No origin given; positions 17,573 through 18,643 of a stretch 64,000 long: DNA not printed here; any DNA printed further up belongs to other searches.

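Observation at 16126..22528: Shikimate supraoperon led by a catalytically eroded prephenate-dehydratase-like gene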

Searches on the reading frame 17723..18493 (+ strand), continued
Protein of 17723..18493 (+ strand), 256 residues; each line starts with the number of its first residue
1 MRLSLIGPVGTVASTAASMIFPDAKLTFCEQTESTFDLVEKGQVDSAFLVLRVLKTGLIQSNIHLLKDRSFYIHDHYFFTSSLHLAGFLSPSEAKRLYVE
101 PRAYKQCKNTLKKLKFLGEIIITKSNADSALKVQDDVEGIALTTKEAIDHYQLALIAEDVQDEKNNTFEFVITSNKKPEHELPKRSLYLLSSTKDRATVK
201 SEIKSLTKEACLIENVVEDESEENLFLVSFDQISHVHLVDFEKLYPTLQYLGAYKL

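Call 27: search_protein_families(library=pfam, proteins=[L042:8822-9448:+, L042:9369-10559:+, L042:5949-6887:+, L001:7750-8721:-, L001:963-1283:-, L001:3-737:-, L037:7266-7526:-, L038:7077-7727:+], max_evalue=0.01)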
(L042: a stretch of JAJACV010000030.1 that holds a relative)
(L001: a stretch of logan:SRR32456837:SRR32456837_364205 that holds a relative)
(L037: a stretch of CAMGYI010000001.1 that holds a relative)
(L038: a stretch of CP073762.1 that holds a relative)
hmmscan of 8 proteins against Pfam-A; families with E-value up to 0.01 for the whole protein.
L042:8822-9448:+ (208 aa): 4 families
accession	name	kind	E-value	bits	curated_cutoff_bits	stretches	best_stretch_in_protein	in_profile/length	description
PF00730.31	HhH-GPD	-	4.9e-25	88.4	26.2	1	35-170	1-108/108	HhH-GPD superfamily base excision DNA repair protein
PF00633.29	HHH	-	2.7e-07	30.5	24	1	101-127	2-28/30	Helix-hairpin-helix motif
PF21176.3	RecR_HhH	-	0.003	17.8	27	1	110-123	6-19/45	RecR, helix-hairpin-helix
PF02371.22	Transposase_20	-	0.0039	18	21.3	1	110-143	2-35/87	Transposase IS116/IS110/IS902 family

L042:9369-10559:+ (396 aa): 2 families
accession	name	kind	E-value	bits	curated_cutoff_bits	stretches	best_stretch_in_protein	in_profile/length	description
PF01168.26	Ala_racemase_N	-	6.4e-53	180.1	24.1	1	36-251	1-220/220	Alanine racemase, N-terminal domain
PF00842.27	Ala_racemase_C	-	3.4e-47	159.6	25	1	267-390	4-127/127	Alanine racemase, C-terminal domain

L042:5949-6887:+ (312 aa): 2 families
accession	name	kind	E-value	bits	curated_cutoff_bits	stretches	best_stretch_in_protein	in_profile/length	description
PF00793.26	DAHP_synth_1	-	1.3e-80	270.6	25.5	1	57-302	4-266/270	DAHP synthetase I family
PF03102.20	NeuB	-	2.2e-12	47.4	22.1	1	120-310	57-239/241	NeuB family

L001:7750-8721:- (323 aa): 2 families
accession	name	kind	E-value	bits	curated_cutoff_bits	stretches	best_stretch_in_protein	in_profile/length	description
PF09084.16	NMT1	-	3.2e-52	178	20.5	1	40-253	1-216/216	NMT1/THI5 like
PF13379.11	NMT1_2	-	0.0001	22.7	24.7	0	188-252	179-243/252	NMT1-like family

L001:963-1283:- (106 aa): 0 families

L001:3-737:- (245 aa): 1 family
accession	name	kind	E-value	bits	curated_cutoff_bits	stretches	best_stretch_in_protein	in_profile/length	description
PF16343.11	DUF4973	-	0.00065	20.1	27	0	173-221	11-60/129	Domain of unknown function (DUF4973)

L037:7266-7526:- (86 aa): 0 families

L038:7077-7727:+ (216 aa): 2 families
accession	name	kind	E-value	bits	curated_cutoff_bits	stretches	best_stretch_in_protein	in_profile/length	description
PF00793.26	DAHP_synth_1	-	2.2e-71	240.3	25.5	1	4-208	51-264/270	DAHP synthetase I family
PF03102.20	NeuB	-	7.3e-10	39.2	22.1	1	30-215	62-239/241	NeuB family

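Call 30: find_encoding_contigs(protein=P0026, flank=10000, max_places=2)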
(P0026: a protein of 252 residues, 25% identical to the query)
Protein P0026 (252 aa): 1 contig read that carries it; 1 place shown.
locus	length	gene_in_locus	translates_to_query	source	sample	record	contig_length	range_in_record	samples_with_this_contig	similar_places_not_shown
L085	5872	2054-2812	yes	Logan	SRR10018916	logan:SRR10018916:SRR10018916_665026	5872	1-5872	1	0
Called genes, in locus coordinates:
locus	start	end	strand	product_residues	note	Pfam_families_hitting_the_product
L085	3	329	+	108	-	?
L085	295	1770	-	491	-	PF01487:DHquinase_I, PF08501:Shikimate_dh_N, PF18317:SDH_C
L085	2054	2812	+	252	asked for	PF00800:PDT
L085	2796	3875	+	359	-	PF01761:DHQ_synthase, PF24621:DHQS_C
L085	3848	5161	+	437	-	PF00275:EPSP_synthase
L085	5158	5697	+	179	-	PF13671:AAA_33 (weak), PF01202:SKI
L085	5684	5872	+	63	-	?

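Call 31: find_encoding_contigs(protein=P0014, flank=10000, max_places=2)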
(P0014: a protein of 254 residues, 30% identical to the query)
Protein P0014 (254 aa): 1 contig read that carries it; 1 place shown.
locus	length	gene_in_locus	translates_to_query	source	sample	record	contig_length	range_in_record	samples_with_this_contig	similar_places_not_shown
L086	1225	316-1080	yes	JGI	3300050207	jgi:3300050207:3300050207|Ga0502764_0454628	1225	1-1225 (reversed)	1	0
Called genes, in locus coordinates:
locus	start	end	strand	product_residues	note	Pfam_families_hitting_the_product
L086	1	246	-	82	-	?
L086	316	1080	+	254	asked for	PF00800:PDT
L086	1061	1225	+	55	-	?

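Call 32: find_encoding_contigs(protein=P0023, flank=10000, max_places=2)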
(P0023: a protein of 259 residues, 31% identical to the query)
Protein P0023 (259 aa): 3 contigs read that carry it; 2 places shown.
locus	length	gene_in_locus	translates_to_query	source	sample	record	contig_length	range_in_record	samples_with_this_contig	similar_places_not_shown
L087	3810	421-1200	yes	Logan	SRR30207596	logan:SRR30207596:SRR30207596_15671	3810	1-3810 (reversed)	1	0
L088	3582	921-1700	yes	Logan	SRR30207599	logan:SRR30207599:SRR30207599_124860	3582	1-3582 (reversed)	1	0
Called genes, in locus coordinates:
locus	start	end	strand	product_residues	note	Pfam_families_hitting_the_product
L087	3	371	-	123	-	?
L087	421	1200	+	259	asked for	PF00800:PDT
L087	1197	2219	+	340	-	PF00465:Fe-ADH, PF13685:Fe-ADH_2, PF01761:DHQ_synthase, PF24621:DHQS_C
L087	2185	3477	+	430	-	PF00275:EPSP_synthase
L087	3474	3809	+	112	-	?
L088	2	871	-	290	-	?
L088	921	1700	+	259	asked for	PF00800:PDT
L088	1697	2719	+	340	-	PF00465:Fe-ADH, PF13685:Fe-ADH_2, PF01761:DHQ_synthase, PF24621:DHQS_C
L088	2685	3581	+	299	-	?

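Call 33: find_encoding_contigs(protein=P0015, flank=10000, max_places=2)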
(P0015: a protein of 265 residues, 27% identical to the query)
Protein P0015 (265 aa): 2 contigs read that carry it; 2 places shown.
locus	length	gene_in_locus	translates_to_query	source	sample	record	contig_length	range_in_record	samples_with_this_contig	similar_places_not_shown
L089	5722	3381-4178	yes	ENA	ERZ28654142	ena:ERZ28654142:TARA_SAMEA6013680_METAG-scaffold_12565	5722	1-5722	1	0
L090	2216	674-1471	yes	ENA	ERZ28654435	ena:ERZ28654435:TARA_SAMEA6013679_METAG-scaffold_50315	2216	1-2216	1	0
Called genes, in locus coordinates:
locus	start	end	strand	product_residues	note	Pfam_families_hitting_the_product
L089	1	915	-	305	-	?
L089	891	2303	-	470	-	PF00939:Na_sulph_symp, PF03600:CitMHS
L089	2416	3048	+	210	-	-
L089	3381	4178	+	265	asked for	PF00800:PDT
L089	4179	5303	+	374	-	PF13685:Fe-ADH_2, PF01761:DHQ_synthase, PF24621:DHQS_C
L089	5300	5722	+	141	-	?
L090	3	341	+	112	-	?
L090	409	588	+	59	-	-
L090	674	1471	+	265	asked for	PF00800:PDT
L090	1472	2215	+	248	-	?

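Call 37: predict_structure(alignment_id=A1)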
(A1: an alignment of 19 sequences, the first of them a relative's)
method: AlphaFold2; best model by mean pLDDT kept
length: 256 residues; sequences in the alignment: 19
mean_pLDDT: 91.9   pTM: 0.86
mean pLDDT of the five models: 91.9, 91.9, 91.8, 90.8, 90.2
residues with pLDDT >= 90: 194; 70-90: 52; 50-70: 10; < 50: 0
segments of 3 or more residues with pLDDT < 50: none
pLDDT, mean of each block of 10 residues (from residue 1): 97 96 97 97 98 91 93 95 97 98 95 97 97 97 97 98 92 90 81 90 81 71 86 80 90 87
secondary structure, 60 per line:
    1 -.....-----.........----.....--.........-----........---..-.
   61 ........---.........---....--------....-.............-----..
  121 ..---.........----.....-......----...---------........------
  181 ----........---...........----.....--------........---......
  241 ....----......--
elements in order: E2-6 H12-20 E25-29 H32-40 E46-53 H60-68 E72-80 E84-87 E96-99 H101-113 E119-122 H126-134 E139-143 H145-150 E155-157 E167-174 E185-192 H196-206 E211-215 E224-231 H235-244 E249-254

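Call 42: fold_search(model_id=the predicted structure, library=pdb)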
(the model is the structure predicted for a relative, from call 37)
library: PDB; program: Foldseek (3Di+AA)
matches with E <= 10: 1259; with E <= 0.001: 271
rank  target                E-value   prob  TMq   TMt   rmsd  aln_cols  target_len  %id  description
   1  6vh5_D                2.8e-20  1.00  0.87  0.80   3.3       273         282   23  Crystal structure of prephenate dehydratase from brucella melitensis biovar abortus 2308 in complex with phenylalanine (released 2020-01-29)
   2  6vh5_B                4.3e-20  1.00  0.86  0.79   3.5       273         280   22  Crystal structure of prephenate dehydratase from brucella melitensis biovar abortus 2308 in complex with phenylalanine (released 2020-01-29)
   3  6vh5_A                5.8e-20  1.00  0.86  0.79   3.4       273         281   23  Crystal structure of prephenate dehydratase from brucella melitensis biovar abortus 2308 in complex with phenylalanine (released 2020-01-29)
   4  6vh5_C                1.8e-19  1.00  0.87  0.81   3.3       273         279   23  Crystal structure of prephenate dehydratase from brucella melitensis biovar abortus 2308 in complex with phenylalanine (released 2020-01-29)
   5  2qmx_A                2.3e-19  1.00  0.85  0.79   3.4       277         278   20  The crystal structure of L-Phe inhibited prephenate dehydratase from Chlorobium tepidum TLS (released 2007-08-07)
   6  7am0_A                3.2e-18  1.00  0.87  0.81   2.9       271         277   18  GqqA- a novel type of quorum quenching acylases (released 2021-08-04)
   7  7am0_C                5.2e-18  1.00  0.86  0.81   2.9       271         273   18  GqqA- a novel type of quorum quenching acylases (released 2021-08-04)
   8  7am0_B                1.3e-17  1.00  0.86  0.80   3.0       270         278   18  GqqA- a novel type of quorum quenching acylases (released 2021-08-04)
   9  3mwb_B                8.5e-17  1.00  0.85  0.73   3.3       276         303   18  The Crystal Structure of Prephenate dehydratase in complex with L-Phe from Arthrobacter aurescens to 2.0A (released 2010-06-30)
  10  3mwb_A                3.0e-16  1.00  0.83  0.70   3.6       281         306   18  The Crystal Structure of Prephenate dehydratase in complex with L-Phe from Arthrobacter aurescens to 2.0A (released 2010-06-30)
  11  2qmw_B                4.4e-16  1.00  0.80  0.82   3.2       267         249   16  The crystal structure of the prephenate dehydratase (PDT) from Staphylococcus aureus subsp. aureus Mu50 (released 2007-08-07)
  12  2qmw_A                1.7e-15  1.00  0.80  0.78   3.4       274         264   16  The crystal structure of the prephenate dehydratase (PDT) from Staphylococcus aureus subsp. aureus Mu50 (released 2007-08-07)
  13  3luy                  1.5e-14  1.00  0.82  0.65   3.6       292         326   15  Putative chorismate mutase from Bifidobacterium adolescentis (released 2010-03-09)
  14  4yb7_D                3.8e-07  1.00  0.27  0.24  16.6       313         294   10  Adenosine triphosphate phosphoribosyltransferase from Campylobacter jejuni in complex with ATP (released 2016-03-09)
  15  7w07                  5.5e-07  1.00  0.32  0.38   7.8       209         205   13  Itaconate inducible LysR-Type Transcriptional regulator (ITCR) in complex with itaconate, Space group C121. (released 2022-10-26)
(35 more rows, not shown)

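Call 58: list_cluster_members(proteins=[P0007, P0026, P0023, P0015, P0014, P0011, P0013])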
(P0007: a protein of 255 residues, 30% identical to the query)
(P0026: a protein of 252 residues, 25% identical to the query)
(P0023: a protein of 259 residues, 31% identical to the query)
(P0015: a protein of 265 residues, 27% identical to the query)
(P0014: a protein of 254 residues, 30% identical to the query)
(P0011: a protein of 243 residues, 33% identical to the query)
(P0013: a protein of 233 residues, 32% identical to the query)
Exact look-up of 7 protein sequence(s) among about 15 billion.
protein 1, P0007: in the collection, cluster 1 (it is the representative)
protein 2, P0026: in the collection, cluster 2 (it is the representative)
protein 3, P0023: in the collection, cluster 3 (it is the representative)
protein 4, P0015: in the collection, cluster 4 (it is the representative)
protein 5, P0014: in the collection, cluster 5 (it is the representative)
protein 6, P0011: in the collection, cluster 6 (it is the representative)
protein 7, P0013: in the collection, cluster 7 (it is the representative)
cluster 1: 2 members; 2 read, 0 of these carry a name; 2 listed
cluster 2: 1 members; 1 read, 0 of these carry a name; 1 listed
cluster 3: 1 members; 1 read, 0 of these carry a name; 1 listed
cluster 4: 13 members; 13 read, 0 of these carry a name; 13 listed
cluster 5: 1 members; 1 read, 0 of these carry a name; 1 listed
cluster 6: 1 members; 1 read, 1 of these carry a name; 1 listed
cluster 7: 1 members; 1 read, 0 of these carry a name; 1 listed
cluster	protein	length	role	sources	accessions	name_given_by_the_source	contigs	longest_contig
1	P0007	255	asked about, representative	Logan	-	-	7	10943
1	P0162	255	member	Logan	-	-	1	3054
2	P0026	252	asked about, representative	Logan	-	-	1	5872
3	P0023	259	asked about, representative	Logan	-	-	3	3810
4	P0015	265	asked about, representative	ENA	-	-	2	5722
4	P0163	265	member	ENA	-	-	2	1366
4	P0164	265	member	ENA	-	-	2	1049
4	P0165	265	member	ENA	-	-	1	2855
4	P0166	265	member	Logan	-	-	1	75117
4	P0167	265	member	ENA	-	-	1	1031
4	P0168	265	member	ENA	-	-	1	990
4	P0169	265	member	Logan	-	-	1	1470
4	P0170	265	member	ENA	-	-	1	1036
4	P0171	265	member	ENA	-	-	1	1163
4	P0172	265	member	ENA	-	-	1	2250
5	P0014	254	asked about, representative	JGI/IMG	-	-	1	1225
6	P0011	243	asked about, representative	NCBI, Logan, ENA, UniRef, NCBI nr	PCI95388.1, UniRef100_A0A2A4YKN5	hypothetical protein COB11_02410 [Candidatus Aerophobetes bacterium] | prephenate dehydratase n=1 Tax=Aerophobetes bacterium TaxID=2030807 RepID=A0A2A4YKN5_UNCAE | MAG: hypothetical protein COB11_02410 [Candidatus Aerophobetes bacterium]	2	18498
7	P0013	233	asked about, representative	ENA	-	-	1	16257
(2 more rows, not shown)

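Call 60: find_encoding_contigs(protein=P0162, flank=10000, max_places=2)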
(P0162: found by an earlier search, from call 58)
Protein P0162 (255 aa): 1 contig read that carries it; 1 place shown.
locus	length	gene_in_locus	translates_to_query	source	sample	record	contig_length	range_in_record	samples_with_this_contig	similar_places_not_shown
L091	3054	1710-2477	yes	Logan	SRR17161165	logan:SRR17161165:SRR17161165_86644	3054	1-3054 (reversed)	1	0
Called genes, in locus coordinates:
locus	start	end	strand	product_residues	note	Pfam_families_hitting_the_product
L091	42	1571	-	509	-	PF01487:DHquinase_I, PF08501:Shikimate_dh_N, PF01488:Shikimate_DH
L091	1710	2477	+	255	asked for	PF00800:PDT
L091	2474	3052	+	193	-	?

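Call 61: find_encoding_contigs(protein=P0166, flank=10000, max_places=1)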
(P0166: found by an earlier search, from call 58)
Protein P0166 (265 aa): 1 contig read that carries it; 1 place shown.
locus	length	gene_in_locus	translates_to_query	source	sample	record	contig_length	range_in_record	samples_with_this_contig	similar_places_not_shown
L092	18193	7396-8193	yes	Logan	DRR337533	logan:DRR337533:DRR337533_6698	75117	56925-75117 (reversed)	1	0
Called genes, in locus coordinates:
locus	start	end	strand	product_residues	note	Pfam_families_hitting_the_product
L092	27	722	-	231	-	PF07885:Ion_trans_2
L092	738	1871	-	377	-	-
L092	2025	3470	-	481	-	-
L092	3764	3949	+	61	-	PF02604:PhdYeFM_antitox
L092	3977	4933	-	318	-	PF12796:Ank_2 (weak), PF00023:Ank (faint), PF13606:Ank_3 (faint), PF00856:SET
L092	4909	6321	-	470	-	PF00939:Na_sulph_symp, PF03600:CitMHS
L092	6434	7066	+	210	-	-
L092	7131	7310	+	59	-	-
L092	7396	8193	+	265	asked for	PF00800:PDT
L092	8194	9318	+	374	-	PF13685:Fe-ADH_2, PF01761:DHQ_synthase, PF24621:DHQS_C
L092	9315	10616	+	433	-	PF00275:EPSP_synthase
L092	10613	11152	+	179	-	PF01202:SKI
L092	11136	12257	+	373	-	PF01264:Chorismate_synt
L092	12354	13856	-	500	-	-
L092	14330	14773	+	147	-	-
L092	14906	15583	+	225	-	-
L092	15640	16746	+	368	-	-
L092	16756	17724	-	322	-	PF00561:Abhydrolase_1, PF06342:DUF1057 (faint), PF12146:Hydrolase_4, PF12697:Abhydrolase_6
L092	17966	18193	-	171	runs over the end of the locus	PF09411:PagL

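Call 62: find_encoding_contigs(protein=P0172, flank=10000, max_places=1)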
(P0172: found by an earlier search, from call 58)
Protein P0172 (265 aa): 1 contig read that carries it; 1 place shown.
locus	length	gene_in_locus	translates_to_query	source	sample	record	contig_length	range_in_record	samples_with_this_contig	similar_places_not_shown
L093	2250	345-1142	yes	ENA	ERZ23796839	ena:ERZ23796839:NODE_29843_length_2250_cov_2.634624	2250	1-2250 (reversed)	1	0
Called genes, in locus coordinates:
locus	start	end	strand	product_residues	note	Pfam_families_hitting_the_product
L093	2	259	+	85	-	?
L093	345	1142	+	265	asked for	PF00800:PDT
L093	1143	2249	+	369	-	?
